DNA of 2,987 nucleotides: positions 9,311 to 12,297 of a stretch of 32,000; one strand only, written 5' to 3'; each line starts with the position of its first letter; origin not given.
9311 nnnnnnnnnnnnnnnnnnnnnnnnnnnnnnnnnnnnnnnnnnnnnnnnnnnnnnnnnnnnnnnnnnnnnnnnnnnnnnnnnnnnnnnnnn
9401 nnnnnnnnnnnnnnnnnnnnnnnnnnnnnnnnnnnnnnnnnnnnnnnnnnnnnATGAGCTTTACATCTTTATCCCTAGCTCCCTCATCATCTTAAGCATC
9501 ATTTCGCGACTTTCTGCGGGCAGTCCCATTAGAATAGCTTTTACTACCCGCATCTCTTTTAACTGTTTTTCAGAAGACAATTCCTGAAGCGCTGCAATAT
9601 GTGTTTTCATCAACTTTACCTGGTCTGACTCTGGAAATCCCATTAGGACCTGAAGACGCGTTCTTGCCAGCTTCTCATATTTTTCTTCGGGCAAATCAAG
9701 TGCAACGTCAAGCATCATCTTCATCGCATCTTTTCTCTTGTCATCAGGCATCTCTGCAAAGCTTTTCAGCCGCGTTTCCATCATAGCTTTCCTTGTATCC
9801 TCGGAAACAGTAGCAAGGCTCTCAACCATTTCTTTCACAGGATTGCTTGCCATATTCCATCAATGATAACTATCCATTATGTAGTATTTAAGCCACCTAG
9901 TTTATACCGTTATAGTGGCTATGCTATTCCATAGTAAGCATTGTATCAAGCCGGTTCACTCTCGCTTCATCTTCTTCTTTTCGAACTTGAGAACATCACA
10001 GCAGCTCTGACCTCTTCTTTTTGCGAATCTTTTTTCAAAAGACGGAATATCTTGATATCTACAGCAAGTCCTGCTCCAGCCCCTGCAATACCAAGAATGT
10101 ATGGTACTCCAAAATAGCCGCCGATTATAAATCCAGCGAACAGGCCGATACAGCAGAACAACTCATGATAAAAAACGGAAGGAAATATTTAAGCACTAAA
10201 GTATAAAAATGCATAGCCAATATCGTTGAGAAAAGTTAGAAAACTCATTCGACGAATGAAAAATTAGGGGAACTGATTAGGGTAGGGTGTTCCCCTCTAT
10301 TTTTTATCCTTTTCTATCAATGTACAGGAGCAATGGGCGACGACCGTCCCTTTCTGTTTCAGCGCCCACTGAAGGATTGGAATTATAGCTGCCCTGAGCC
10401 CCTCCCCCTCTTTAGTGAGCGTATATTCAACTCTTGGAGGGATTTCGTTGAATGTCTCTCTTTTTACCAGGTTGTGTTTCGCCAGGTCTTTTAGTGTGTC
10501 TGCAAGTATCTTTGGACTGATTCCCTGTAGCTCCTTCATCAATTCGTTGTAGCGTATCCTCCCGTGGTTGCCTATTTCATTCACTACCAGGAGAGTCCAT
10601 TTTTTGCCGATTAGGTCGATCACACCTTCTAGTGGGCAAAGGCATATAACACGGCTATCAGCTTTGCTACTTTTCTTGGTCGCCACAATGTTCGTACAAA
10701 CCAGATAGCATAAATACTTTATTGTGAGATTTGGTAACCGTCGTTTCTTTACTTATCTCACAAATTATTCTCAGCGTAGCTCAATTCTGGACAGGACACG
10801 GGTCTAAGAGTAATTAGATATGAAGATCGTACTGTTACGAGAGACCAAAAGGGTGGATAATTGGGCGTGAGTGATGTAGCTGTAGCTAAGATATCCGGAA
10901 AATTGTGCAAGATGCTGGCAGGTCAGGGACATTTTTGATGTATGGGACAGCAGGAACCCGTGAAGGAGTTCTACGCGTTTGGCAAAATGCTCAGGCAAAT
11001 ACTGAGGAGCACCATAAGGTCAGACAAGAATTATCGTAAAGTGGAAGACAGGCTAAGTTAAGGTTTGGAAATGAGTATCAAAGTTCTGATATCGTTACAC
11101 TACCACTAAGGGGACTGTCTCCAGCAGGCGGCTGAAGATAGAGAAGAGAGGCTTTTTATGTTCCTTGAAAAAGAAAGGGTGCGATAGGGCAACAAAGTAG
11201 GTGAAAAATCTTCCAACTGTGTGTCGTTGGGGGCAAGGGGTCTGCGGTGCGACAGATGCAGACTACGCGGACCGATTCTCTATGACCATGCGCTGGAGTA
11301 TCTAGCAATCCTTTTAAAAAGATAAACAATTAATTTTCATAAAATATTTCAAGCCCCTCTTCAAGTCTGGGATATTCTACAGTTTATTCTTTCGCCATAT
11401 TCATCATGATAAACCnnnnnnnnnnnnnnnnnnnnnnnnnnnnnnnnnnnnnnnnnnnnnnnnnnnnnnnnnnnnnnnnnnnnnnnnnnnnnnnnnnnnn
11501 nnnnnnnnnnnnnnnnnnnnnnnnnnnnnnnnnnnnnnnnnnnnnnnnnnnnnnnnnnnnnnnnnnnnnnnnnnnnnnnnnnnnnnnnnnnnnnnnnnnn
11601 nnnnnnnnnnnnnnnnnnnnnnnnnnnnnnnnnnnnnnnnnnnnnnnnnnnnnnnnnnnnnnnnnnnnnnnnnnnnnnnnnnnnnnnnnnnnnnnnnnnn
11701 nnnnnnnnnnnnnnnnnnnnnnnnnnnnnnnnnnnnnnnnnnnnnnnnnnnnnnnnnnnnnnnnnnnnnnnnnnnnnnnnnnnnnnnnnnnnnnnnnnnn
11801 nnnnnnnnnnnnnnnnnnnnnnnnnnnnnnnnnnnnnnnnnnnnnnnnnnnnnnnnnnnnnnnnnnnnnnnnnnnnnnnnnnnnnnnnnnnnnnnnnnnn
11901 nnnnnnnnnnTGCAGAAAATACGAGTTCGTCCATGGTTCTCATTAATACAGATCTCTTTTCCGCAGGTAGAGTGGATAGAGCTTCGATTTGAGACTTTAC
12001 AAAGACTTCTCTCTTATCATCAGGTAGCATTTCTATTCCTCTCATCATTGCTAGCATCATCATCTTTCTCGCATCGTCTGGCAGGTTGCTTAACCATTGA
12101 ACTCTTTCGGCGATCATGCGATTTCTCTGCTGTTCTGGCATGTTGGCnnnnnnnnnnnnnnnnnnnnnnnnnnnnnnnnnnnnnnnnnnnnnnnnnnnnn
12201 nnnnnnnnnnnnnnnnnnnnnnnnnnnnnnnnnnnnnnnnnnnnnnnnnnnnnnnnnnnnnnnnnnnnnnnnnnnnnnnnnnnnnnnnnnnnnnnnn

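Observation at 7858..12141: Fourteen copies of an exact 19-residue Met-rich LP-x-[DE]-K-R repeat shared by three neighbouring proteins (one soluble, two fused to polytopic membrane domains)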

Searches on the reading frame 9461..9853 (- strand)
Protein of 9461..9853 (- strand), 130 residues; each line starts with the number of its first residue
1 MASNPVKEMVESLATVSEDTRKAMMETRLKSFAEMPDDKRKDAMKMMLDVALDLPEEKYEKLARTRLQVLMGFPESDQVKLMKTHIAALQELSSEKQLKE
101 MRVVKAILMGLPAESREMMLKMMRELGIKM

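Call 3: search_protein_families(library=pfam, proteins=[window:9461-9853:-], max_evalue=1)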
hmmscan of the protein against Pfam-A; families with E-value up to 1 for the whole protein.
window:9461-9853:- (130 aa): 3 families
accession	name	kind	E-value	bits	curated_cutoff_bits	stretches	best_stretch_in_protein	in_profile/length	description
PF11304.13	DUF3106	-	0.0049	17.8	24.3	1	15-97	21-99/104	Protein of unknown function (DUF3106)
PF25808.1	TPR_LAA1_C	-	0.038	14.3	27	1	7-71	51-121/160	LAA1-like, C-terminal TPR repeats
PF19147.5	DUF5829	-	0.13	12.3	33.8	0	91-129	161-199/265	Family of unknown function (DUF5829)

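Call 4: search_protein_families(library=ncbifam, proteins=[window:9461-9853:-], max_evalue=1)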
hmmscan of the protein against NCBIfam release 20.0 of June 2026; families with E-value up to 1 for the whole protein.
window:9461-9853:- (130 aa): 1 family
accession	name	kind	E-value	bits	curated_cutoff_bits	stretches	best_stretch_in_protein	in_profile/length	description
TIGR01212.1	TIGR01212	equivalog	0.00038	19.7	180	1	86-125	162-201/302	tRNA modification radical SAM protein MnmL/YtqA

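Call 8: find_homologous_proteins(query=window:9464-9853:-, max_evalue=0.001)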
Query window:9464-9853:-: 15 candidates shared short words with the query, none scored E <= 0.001.
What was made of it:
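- Tried and rejected: Word-indexed homology search with s130 alone found nothing, not even s130 itself (call 8).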

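Call 10: find_encoding_contigs(protein=window:9464-9853:-, flank=10000)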
Protein window:9464-9853:- (130 aa): 2 contigs read that carry it; 2 places shown.
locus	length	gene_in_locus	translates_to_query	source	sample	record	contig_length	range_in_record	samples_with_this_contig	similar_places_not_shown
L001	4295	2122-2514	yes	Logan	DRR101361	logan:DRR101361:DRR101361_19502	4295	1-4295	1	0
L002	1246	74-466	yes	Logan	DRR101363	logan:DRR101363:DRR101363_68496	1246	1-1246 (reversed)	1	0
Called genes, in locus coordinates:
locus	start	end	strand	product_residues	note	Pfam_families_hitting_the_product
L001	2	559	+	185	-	?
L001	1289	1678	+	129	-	PF01638:HxlR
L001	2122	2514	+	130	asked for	-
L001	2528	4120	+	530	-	-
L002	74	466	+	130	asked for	-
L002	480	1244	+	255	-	?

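Call 62: search_solved_structures(query=A5, max_evalue=10)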
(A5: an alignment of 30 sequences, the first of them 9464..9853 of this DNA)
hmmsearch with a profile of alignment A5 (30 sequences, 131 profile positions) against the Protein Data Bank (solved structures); distinct sequences matched with E-value up to 10: 17.
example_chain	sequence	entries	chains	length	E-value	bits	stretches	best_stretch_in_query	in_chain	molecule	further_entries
7vg7_B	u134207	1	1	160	0.03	17.9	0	86-127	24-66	Uteroglobin,PB1m6A9 peptide,Uteroglobin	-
7vf3_B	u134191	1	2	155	0.041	17.4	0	86-127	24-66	Uteroglobin,PB1m7 peptide,Uteroglobin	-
6zvj_M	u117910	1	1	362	0.081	16.5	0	35-80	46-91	Eukaryotic translation initiation factor 3 subunit M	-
28zx_m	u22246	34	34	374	0.084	16.4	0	35-80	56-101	Eukaryotic translation initiation factor 3 subunit M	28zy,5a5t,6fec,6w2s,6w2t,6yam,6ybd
3j8b_M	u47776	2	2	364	0.18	15.4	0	35-80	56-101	Eukaryotic translation initiation factor 3 subunit M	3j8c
3pth_A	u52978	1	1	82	0.2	15.2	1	10-50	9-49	Polyadenylate-binding protein 1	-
2x04_A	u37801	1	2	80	0.24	15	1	10-50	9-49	POLYADENYLATE-BINDING PROTEIN 1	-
2rqg_B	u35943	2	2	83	0.24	15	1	10-50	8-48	Polyadenylate-binding protein 1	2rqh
3kur_A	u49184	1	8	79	0.24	14.9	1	10-50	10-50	Polyadenylate-binding protein 1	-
9hcg_8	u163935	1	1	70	0.26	14.8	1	16-52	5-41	Large ribosomal subunit protein mL40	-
3ktp_A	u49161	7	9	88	0.26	14.8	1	10-50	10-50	Polyadenylate-binding protein 1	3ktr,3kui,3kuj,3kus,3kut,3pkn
7bn3_A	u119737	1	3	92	0.29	14.7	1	10-50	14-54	Isoform 2 of Polyadenylate-binding protein 1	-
1jgn_A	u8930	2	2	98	0.3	14.6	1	10-50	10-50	polyadenylate-binding protein 1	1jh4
9l08_A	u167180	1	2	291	0.38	14.3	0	77-121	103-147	Covalently Connected Cytochrome c555 trimer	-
9k1s_C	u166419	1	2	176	0.59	13.7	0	40-68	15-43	Isoform 4 of Gasdermin-B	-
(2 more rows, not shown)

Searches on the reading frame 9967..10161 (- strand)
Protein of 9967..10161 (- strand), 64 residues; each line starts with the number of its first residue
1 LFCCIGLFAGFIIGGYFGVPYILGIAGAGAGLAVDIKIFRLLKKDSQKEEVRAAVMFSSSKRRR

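Call 3: search_protein_families(library=pfam, proteins=[window:9967-10161:-], max_evalue=1)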
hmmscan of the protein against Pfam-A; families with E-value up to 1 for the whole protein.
window:9967-10161:- (64 aa): 2 families
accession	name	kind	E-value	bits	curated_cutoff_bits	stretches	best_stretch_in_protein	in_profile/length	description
PF04246.17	RseC_MucC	-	0.051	13.9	24.4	1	4-52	75-125/130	Positive regulator of sigma(E), RseC/MucC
PF06897.17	DUF1269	-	0.59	10.9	26.9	1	5-53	3-50/100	Protein of unknown function (DUF1269)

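Call 4: search_protein_families(library=ncbifam, proteins=[window:9967-10161:-], max_evalue=1)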
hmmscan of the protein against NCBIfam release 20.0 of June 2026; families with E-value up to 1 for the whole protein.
window:9967-10161:- (64 aa): 0 families

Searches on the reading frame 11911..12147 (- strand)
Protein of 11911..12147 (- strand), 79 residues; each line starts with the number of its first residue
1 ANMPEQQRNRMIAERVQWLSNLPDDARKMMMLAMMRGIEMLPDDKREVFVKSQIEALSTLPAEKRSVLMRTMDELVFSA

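Call 49: search_protein_representatives(alignment_id=A4)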
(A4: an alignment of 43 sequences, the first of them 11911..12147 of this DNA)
Query: 43 sequences, 78 profile positions. Proteins with E-value up to 0.001 (for the whole library): 293; up to 1e-10: 125; up to 1e-30: 0. The best 150 are listed.
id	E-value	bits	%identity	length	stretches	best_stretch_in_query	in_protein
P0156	4.2e-29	116.4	-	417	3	1-78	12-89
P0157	1.7e-27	111.3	-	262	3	1-77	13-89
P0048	5.8e-25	103.2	-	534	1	1-78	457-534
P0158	3.6e-24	100.6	-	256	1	1-78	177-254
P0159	9.5e-24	99.3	-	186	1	1-77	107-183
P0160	6.9e-23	96.5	-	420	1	1-76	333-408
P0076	1.6e-22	95.3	-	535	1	1-77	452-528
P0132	1.6e-22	95.3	-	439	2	1-77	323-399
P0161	1.7e-22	95.3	-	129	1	1-77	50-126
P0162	2.0e-22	95.1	-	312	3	1-77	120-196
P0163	5.4e-22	93.6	-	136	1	1-78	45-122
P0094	7.4e-22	93.2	-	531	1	1-77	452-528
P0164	8.8e-22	93.0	-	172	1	1-78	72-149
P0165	3.5e-21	91.1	-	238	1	1-77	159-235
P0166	4.8e-21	90.6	-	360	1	1-75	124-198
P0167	5.3e-21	90.5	-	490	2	1-74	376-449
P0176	4.2e-18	81.2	-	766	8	3-67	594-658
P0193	9.4e-16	73.7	-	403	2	1-77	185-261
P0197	3.8e-15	71.7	-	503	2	3-76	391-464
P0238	1.3e-12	63.6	-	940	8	2-70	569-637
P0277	4.3e-10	55.5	-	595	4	21-76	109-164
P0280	1.6e-09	53.7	-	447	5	2-66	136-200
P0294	4.6e-09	52.2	-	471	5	2-67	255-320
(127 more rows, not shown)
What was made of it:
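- There are 293 clusters in 1.84e9 representative proteins, with the same few architectures (call 49).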

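Call 53: search_protein_families(library=pfam, proteins=[P0176, P0238, P0277, P0280, P0294, P0156, P0162, P0193, P0167, P0197], max_evalue=0.01)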
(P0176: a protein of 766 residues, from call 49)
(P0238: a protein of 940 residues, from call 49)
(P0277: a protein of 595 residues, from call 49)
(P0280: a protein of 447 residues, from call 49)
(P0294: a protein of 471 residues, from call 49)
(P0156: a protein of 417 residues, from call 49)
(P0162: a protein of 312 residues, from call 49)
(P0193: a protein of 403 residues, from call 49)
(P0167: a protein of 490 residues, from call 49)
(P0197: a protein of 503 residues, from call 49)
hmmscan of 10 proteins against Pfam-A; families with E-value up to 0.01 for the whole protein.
P0176 (766 aa): 4 families
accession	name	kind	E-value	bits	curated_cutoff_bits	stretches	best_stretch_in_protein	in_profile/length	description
PF19808.4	DUF6291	-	1.9e-08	34.8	27.2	0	317-345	9-37/79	Family of unknown function (DUF6291)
PF11304.13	DUF3106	-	2.1e-08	35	24.3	0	577-656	6-81/104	Protein of unknown function (DUF3106)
PF17944.6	Arg_decarbox_C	-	1.4e-05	26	23.3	0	673-706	13-46/51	Arginine decarboxylase C-terminal helical extension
PF08281.18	Sigma70_r4_2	-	0.0089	16.1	25.7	0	467-482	5-20/54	Sigma-70, region 4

P0238 (940 aa): 2 families
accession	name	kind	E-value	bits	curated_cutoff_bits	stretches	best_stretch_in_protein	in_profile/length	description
PF12937.12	F-box-like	-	0.00019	21.6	24.3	1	166-206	3-43/47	F-box-like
PF00646.38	F-box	-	0.00037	20.7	20.5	1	165-198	2-35/43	F-box domain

P0277 (595 aa): 0 families

P0280 (447 aa): 0 families

P0294 (471 aa): 0 families

P0156 (417 aa): 2 families
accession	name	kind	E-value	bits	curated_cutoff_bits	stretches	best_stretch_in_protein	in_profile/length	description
PF03779.20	SPW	-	5.4e-18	65.7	31.5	1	310-404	7-91/93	SPW repeat domain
PF11304.13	DUF3106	-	2.1e-06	28.6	24.3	2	13-94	21-98/104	Protein of unknown function (DUF3106)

P0162 (312 aa): 3 families
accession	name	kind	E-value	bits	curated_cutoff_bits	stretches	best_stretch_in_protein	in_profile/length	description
PF11304.13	DUF3106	-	2.3e-05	25.2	24.3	0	5-72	34-98/104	Protein of unknown function (DUF3106)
PF03779.20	SPW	-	0.00022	22.1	31.5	1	262-296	9-42/93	SPW repeat domain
PF19914.5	WEF-hand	-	0.006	17.9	27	0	6-84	7-78/81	Wolframin EF-hand domain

P0193 (403 aa): 1 family
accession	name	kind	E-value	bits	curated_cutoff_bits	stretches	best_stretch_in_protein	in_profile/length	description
PF11304.13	DUF3106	-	0.0021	19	24.3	1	171-251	24-101/104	Protein of unknown function (DUF3106)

P0167 (490 aa): 1 family
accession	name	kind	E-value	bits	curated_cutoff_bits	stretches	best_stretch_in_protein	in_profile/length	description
PF11304.13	DUF3106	-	5.5e-05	24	24.3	0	435-487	22-72/104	Protein of unknown function (DUF3106)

P0197 (503 aa): 1 family
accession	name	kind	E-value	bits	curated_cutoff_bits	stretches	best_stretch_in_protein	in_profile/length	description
PF06628.17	Catalase-rel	-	0.0013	19.3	30.1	0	410-437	18-46/65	Catalase-related immune-responsive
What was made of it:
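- On Pfam DUF3106 (PF11304): Some relatives do pass: P0156 at 28.6, P0162 at 25.2 (call 53).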

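Call 59: search_protein_families(library=pfam, alignment_id=A4, max_evalue=0.01)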
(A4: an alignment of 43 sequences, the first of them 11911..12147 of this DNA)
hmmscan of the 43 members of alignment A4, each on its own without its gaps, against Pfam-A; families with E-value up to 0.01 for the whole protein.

A. member 1, window:11911-12147:- (79 aa): 2 families
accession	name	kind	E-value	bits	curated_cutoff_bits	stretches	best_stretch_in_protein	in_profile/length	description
PF11304.13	DUF3106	-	0.00018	22.4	24.3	1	2-70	21-86/104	Protein of unknown function (DUF3106)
PF08281.18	Sigma70_r4_2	-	0.00097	19.2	25.7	0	33-59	3-29/54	Sigma-70, region 4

B. families by the number of members that match (of 43 scanned): 8 families
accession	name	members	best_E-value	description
PF11304.13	DUF3106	12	1.5e-05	Protein of unknown function (DUF3106)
PF08281.18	Sigma70_r4_2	5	4.6e-05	Sigma-70, region 4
PF14304.11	CSTF_C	2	0.0035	Transcription termination and cleavage factor C-terminal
PF03448.22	MgtE_N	2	0.0099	MgtE intracellular N domain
PF22233.2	PhyR_sigma-like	1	0.00015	Response regulator PhyR, sigma-like domain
PF17944.6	Arg_decarbox_C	1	0.003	Arginine decarboxylase C-terminal helical extension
PF13001.13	ECM29_N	1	0.0038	Proteasome component ECM29, N-terminal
PF21609.2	Toxofilin-like_dom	1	0.0042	Toxofilin-like domain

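Call 61: search_solved_structures(query=A4, max_evalue=10, show_alignments=2)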
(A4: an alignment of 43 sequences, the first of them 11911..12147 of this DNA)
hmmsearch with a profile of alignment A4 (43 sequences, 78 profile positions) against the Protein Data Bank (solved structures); distinct sequences matched with E-value up to 10: 10.
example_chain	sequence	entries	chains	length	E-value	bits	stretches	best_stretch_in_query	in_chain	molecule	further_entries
3ccy_A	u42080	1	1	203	0.0095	19.1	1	17-58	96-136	Putative TetR-family transcriptional regulator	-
3hjl_A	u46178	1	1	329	0.18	15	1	3-71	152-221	Flagellar motor switch protein fliG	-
9dsy_A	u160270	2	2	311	0.2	14.9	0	49-76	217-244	C4-dicarboxylate-binding periplasmic protein DctP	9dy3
7lru_B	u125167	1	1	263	0.25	14.6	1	14-57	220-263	Splicing factor, proline- and glutamine-rich,Isoform 2 of Non-POU domain-containing octame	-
7mis_C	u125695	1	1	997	0.35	14.1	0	8-48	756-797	SdeC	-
9k1s_C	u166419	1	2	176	0.46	13.7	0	29-58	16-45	Isoform 4 of Gasdermin-B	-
8rbz_C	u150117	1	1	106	0.63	13.3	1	51-71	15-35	SOSS complex subunit C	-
4owt_C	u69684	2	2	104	0.63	13.3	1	51-71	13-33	SOSS complex subunit C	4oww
9l08_A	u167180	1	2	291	1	12.6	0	8-51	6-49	Covalently Connected Cytochrome c555 trimer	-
5jij_A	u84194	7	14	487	3.2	11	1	33-58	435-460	Alpha,alpha-trehalose-phosphate synthase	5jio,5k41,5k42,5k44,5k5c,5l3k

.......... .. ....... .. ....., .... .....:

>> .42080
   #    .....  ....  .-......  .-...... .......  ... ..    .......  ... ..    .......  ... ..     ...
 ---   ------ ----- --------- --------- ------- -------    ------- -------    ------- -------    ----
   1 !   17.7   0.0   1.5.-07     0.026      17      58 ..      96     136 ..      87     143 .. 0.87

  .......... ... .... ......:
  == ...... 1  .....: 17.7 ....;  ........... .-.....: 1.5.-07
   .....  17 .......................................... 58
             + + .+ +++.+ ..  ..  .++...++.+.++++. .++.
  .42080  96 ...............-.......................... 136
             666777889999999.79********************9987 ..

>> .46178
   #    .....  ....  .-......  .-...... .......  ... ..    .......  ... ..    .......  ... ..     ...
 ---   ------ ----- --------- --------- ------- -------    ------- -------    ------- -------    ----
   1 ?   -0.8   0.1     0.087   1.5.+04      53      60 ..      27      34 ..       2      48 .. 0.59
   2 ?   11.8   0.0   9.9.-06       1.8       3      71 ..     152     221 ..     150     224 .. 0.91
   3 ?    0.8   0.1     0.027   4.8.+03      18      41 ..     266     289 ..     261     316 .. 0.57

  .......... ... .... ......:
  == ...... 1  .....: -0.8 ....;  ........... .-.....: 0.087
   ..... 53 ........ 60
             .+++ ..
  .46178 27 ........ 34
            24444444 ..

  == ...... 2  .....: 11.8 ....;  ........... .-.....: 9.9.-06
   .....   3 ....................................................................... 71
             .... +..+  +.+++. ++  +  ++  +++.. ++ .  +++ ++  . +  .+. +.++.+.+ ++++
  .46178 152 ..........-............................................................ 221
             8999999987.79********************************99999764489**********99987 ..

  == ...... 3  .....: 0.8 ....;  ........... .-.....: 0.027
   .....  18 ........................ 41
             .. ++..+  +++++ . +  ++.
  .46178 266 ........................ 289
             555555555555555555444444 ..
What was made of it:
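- Closest known: Alpha-solenoid repeats. Same: Sub-significant profile hits to FliG (E 0.18) and MgtE_N (2 of 43 members at E about 0.01) (calls 59, 61).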
